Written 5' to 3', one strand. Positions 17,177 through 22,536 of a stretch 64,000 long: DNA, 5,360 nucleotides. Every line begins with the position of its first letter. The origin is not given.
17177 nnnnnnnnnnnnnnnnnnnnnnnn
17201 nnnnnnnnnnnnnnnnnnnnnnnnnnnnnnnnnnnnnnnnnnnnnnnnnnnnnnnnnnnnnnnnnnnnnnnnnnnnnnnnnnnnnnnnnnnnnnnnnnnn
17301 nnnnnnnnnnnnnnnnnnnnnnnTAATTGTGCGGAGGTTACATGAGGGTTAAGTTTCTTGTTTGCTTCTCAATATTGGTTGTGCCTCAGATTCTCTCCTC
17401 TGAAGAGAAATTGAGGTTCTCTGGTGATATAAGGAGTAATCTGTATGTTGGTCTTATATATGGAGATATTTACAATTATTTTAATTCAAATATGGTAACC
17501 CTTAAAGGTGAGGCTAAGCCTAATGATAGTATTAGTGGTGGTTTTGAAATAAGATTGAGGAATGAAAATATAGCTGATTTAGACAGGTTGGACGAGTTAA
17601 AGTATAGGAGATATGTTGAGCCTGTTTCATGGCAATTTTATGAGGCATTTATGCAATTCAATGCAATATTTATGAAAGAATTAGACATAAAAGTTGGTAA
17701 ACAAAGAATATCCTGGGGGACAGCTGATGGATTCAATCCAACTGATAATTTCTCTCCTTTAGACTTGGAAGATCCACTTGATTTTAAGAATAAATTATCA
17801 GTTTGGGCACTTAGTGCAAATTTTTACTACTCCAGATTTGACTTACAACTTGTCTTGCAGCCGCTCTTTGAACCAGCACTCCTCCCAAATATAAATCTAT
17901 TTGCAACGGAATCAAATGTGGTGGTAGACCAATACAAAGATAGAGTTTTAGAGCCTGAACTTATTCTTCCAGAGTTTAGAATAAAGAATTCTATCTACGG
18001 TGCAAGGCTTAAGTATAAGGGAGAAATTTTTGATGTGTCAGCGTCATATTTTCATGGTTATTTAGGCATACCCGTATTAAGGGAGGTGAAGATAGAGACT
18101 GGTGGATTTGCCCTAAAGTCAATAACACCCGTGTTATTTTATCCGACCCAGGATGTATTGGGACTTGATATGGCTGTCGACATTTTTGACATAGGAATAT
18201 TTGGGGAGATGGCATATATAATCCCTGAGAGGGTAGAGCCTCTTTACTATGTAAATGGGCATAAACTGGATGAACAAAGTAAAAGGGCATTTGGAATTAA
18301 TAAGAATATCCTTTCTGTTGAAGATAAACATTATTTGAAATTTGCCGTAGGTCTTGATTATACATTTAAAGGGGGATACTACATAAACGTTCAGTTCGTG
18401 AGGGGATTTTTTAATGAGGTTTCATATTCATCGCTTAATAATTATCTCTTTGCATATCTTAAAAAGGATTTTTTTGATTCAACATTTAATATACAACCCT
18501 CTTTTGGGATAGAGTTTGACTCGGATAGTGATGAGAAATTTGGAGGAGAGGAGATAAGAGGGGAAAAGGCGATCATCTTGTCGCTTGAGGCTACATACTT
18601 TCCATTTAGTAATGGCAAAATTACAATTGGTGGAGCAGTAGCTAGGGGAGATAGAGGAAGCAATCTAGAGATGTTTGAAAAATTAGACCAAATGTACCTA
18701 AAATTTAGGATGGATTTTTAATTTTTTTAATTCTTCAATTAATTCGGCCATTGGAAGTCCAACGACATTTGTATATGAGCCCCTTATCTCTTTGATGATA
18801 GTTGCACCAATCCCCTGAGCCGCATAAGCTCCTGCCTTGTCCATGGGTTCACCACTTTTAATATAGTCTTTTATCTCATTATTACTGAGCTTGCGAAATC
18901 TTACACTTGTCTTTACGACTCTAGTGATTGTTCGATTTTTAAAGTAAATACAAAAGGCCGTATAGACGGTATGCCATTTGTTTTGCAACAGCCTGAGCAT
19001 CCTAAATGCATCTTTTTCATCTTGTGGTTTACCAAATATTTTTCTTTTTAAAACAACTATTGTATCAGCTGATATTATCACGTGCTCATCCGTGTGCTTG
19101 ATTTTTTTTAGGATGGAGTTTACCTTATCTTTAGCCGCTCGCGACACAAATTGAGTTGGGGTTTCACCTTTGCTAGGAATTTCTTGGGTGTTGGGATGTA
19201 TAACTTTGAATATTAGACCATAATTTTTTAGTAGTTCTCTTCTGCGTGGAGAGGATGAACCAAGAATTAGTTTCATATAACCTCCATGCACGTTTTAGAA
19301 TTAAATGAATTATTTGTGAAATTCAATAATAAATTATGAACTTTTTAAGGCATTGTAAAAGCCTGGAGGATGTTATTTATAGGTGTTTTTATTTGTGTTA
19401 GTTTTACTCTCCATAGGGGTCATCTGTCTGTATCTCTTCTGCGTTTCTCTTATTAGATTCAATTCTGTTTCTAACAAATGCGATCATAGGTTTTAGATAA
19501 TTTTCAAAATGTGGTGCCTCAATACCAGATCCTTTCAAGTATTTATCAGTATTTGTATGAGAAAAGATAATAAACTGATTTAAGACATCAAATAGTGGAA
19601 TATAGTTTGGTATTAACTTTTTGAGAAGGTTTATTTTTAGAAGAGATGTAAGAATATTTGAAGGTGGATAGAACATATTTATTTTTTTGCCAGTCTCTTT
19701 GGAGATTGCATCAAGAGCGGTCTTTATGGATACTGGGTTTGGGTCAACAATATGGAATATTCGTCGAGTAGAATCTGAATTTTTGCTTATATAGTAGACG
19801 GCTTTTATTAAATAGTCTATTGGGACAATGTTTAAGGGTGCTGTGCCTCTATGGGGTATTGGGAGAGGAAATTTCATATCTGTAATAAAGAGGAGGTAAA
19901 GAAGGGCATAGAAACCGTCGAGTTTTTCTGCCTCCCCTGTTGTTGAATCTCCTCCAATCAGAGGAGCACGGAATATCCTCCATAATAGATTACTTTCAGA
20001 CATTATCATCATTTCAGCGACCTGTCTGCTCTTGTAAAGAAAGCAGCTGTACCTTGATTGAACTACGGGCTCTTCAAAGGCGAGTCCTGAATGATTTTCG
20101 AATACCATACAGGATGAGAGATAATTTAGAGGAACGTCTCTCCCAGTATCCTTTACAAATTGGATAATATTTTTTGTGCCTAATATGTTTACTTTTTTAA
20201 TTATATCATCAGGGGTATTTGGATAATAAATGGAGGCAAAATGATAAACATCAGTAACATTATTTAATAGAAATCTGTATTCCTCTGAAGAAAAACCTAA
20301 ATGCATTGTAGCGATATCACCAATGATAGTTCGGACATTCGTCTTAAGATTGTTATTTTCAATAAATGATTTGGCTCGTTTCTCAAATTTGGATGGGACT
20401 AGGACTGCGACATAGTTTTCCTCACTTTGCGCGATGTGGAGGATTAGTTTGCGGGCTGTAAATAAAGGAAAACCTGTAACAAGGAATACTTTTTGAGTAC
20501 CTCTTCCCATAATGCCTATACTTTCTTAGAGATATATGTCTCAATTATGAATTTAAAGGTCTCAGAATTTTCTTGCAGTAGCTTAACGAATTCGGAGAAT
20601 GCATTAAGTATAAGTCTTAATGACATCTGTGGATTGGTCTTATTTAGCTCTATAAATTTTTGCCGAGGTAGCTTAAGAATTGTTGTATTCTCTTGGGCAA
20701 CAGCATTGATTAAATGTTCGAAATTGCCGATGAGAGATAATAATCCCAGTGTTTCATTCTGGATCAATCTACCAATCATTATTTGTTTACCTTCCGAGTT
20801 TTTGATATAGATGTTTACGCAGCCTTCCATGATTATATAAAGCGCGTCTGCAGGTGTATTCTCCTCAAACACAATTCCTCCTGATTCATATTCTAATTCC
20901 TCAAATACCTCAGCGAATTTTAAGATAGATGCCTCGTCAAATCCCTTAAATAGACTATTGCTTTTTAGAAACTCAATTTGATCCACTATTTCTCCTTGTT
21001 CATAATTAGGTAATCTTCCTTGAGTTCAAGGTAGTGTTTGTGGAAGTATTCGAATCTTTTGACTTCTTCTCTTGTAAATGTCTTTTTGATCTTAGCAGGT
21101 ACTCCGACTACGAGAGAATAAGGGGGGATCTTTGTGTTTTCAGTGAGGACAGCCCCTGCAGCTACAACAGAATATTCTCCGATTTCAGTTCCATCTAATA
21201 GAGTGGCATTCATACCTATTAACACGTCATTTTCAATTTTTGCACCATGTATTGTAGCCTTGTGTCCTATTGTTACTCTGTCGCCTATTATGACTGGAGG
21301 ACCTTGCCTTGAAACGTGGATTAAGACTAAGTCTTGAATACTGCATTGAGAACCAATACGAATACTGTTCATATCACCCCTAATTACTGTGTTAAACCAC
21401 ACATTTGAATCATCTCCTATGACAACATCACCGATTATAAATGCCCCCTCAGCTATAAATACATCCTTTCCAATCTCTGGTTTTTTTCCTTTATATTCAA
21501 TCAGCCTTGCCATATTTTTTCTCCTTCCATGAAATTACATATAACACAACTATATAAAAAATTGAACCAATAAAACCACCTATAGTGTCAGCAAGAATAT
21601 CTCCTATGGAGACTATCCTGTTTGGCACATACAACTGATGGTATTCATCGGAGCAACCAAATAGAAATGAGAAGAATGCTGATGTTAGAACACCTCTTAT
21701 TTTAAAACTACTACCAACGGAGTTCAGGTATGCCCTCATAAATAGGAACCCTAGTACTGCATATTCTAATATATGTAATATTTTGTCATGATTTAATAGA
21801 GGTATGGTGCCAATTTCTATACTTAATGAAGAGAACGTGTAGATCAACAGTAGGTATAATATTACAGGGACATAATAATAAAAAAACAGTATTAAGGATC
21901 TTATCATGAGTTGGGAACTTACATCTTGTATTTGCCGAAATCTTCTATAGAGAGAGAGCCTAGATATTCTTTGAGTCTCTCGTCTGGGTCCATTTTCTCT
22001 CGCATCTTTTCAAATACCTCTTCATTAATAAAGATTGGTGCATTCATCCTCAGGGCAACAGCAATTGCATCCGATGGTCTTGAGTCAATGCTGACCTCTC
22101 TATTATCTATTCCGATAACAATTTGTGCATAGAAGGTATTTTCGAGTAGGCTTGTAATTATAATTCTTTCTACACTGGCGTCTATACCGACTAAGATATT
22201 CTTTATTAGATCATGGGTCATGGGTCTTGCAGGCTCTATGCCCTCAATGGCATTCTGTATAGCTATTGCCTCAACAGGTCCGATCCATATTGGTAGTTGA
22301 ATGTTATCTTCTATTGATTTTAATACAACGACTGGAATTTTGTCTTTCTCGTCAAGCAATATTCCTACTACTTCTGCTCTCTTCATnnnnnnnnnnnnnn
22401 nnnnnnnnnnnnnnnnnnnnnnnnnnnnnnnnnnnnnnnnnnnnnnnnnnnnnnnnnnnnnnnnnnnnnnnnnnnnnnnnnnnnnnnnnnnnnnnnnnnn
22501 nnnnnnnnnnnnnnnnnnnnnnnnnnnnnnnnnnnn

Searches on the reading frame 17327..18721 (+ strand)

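Call 15: search_protein_families(library=pfam, proteins=[window:17327-18721:+], max_evalue=0.00001)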
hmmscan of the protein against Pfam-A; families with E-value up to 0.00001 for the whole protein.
window:17327-18721:+ (464 aa): 1 family
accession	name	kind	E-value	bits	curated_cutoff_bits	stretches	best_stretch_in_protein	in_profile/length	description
PF06980.17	DUF1302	-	5.5e-06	26.1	23.2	1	102-297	144-362/541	Protein of unknown function (DUF1302)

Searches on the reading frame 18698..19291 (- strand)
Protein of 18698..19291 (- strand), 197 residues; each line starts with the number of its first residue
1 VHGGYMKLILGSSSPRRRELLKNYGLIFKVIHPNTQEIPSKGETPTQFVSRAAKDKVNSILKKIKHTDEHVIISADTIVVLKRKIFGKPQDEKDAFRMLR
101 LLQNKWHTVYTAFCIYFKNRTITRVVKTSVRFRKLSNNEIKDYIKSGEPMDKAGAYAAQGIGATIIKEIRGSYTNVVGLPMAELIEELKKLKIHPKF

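Call 15: search_protein_families(library=pfam, proteins=[window:18698-19291:-], max_evalue=0.00001)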
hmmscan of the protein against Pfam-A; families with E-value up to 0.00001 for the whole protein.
window:18698-19291:- (197 aa): 1 family
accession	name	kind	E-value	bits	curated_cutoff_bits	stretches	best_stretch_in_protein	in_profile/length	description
PF02545.19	Maf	-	2.6e-61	207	27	1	7-190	1-186/187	Maf-like protein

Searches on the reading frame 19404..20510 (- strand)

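Call 15: search_protein_families(library=pfam, proteins=[window:19404-20510:-], max_evalue=0.00001)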
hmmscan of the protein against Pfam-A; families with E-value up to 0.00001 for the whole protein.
window:19404-20510:- (368 aa): 1 family
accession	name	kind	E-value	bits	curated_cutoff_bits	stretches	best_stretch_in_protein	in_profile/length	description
PF07993.18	NAD_binding_4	-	3e-23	82.8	20.1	1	18-238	8-258/258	Male sterility protein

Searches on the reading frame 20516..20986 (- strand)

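Call 15: search_protein_families(library=pfam, proteins=[window:20516-20986:-], max_evalue=0.00001)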
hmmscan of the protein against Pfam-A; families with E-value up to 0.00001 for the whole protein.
window:20516-20986:- (156 aa): 1 family
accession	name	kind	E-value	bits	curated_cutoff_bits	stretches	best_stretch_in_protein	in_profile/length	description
PF00027.35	cNMP_binding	-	1.6e-19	70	27.5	1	31-116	2-87/89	Cyclic nucleotide-binding domain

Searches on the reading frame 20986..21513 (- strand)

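Call 15: search_protein_families(library=pfam, proteins=[window:20986-21513:-], max_evalue=0.00001)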
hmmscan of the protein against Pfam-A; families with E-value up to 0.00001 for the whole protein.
window:20986-21513:- (175 aa): 4 families
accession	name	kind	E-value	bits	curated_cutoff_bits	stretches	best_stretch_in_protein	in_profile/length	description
PF00132.30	Hexapep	-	7.8e-25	85.9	27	2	90-124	1-35/36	Bacterial transferase hexapeptide (six repeats)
PF14602.12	Hexapep_2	-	7.6e-12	45.2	27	1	92-124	3-33/34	Hexapeptide repeat of succinyl-transferase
PF25084.1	LbH_EIF2B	-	9.1e-10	38.9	54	1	51-131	22-101/105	EIF2B subunit epsilon LbH domain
PF21711.3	DCTN5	-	7.9e-07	29.3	40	1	30-141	34-152/182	Dynactin subunit 5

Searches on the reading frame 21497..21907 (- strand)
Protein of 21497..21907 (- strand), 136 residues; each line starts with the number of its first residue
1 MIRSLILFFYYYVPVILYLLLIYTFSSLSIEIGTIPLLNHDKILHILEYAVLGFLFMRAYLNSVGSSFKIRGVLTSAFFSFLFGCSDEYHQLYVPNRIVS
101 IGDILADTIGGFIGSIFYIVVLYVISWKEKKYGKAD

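Call 16: search_protein_families(library=pfam, proteins=[window:21497-21907:-], max_evalue=0.00001)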
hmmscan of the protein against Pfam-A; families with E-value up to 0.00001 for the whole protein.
window:21497-21907:- (136 aa): 1 family
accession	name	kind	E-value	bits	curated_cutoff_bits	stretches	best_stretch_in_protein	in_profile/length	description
PF04892.17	VanZ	-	1.7e-13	51.7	30.1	1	40-121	56-125/126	VanZ like family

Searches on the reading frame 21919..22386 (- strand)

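Call 16: search_protein_families(library=pfam, proteins=[window:21919-22386:-], max_evalue=0.00001)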
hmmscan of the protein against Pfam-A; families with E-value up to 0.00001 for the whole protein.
window:21919-22386:- (155 aa): 1 family
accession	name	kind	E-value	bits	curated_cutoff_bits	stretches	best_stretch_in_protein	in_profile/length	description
PF02577.19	BFN_dom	-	5.9e-38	129.6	27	1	20-130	1-109/112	Bifunctional nuclease domain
